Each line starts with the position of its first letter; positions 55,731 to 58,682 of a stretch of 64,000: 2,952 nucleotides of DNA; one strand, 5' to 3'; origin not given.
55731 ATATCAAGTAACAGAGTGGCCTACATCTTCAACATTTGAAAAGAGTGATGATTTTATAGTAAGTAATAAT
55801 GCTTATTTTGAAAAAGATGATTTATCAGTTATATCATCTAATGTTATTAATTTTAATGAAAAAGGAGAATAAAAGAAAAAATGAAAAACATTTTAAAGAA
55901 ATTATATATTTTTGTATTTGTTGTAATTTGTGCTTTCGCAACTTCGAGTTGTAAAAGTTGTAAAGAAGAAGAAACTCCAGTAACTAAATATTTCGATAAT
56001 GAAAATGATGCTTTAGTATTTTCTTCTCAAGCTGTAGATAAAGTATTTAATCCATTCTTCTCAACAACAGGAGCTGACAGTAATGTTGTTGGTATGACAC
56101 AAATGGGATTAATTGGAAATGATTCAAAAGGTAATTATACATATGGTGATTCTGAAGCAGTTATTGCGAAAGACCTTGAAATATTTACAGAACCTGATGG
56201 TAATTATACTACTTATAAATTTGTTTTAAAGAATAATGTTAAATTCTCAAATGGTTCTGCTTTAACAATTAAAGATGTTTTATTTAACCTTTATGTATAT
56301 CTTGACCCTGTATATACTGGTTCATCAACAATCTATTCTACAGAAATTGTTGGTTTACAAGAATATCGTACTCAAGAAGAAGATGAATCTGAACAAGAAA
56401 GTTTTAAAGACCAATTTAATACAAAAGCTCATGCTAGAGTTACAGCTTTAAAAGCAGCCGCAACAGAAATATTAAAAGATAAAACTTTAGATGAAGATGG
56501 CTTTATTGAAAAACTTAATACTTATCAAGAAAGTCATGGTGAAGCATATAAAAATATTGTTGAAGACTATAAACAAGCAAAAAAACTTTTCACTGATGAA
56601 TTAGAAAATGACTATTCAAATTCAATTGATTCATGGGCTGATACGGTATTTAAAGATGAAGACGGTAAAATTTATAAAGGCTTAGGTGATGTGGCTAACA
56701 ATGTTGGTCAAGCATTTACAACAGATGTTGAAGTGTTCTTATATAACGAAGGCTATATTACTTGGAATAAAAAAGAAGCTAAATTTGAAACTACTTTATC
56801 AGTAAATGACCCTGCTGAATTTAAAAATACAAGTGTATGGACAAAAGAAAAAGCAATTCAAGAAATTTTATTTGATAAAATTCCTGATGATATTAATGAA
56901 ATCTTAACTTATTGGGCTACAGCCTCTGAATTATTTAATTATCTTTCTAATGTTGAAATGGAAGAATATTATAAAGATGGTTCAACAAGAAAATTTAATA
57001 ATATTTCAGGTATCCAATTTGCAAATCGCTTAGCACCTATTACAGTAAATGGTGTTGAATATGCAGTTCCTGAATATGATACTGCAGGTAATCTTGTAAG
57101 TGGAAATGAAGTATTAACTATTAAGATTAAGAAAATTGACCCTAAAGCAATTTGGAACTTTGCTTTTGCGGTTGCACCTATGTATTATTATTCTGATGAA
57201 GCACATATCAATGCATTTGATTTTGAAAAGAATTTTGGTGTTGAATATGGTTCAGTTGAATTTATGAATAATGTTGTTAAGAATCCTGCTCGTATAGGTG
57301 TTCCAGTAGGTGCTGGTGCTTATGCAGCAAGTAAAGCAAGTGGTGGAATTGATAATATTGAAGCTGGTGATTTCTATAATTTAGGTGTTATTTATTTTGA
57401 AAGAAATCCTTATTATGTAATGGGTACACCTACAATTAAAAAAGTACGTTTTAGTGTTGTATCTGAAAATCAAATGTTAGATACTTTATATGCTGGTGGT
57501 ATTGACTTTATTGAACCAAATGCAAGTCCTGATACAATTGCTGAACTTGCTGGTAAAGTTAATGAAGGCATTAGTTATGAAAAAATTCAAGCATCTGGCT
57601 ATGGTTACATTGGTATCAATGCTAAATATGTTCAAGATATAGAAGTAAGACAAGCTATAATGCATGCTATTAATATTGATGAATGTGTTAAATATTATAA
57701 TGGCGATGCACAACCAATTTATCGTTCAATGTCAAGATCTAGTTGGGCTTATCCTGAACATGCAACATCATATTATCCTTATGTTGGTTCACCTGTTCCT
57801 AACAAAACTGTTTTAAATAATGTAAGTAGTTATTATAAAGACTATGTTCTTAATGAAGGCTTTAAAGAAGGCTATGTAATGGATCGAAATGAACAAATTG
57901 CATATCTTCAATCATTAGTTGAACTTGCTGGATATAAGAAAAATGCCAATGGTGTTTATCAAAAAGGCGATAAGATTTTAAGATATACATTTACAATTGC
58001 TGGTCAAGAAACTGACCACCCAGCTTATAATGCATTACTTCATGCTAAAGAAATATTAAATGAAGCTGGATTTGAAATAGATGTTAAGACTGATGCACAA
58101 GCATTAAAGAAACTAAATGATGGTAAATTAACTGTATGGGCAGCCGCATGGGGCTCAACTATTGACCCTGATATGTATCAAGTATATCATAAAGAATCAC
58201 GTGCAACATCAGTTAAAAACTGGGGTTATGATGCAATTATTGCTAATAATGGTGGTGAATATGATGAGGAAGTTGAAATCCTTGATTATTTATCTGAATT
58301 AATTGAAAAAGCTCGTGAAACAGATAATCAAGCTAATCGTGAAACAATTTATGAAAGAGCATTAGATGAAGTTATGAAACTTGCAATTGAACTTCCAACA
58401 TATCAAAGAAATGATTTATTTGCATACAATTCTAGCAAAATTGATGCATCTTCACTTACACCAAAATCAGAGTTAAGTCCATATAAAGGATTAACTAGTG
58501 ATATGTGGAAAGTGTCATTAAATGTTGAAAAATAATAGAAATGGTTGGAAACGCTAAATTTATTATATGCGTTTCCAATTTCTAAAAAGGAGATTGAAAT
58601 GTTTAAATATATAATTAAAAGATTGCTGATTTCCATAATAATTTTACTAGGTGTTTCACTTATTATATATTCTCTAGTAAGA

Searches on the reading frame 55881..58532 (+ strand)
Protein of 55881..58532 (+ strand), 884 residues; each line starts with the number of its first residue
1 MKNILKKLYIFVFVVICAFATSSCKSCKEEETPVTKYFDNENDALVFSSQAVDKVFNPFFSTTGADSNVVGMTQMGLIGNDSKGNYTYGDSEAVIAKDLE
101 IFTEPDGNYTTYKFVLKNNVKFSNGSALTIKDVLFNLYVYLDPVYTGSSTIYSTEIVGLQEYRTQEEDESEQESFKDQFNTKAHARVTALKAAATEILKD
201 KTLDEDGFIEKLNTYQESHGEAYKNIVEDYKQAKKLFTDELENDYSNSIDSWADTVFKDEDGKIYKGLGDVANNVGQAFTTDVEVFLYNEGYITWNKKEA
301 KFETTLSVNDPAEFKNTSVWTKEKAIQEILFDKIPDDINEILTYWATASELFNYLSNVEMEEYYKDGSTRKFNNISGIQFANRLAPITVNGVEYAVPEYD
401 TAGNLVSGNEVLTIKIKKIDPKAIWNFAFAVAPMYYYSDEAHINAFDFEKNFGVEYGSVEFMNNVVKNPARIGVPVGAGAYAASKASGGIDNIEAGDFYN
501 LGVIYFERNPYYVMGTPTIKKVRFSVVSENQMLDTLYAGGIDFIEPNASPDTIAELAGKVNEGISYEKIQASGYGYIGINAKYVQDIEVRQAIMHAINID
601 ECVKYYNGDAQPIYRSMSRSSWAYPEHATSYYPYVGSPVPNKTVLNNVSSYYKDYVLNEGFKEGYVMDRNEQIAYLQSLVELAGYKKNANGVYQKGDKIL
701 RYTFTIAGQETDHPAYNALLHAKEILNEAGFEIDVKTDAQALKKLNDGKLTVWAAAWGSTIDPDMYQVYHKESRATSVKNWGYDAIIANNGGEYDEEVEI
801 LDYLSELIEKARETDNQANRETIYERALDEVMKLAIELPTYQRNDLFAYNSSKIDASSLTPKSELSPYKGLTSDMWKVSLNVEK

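Call 71: search_protein_families(library=pfam, proteins=[window:55881-58532:+], max_evalue=0.0001)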
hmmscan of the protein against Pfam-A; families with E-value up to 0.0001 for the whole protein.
window:55881-58532:+ (884 aa): 1 family
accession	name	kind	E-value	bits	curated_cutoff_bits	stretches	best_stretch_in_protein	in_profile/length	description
PF00496.27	SBP_bac_5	-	8.3e-33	114.4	32.4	2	503-769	131-358/368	Bacterial extracellular solute-binding proteins, family 5 Middle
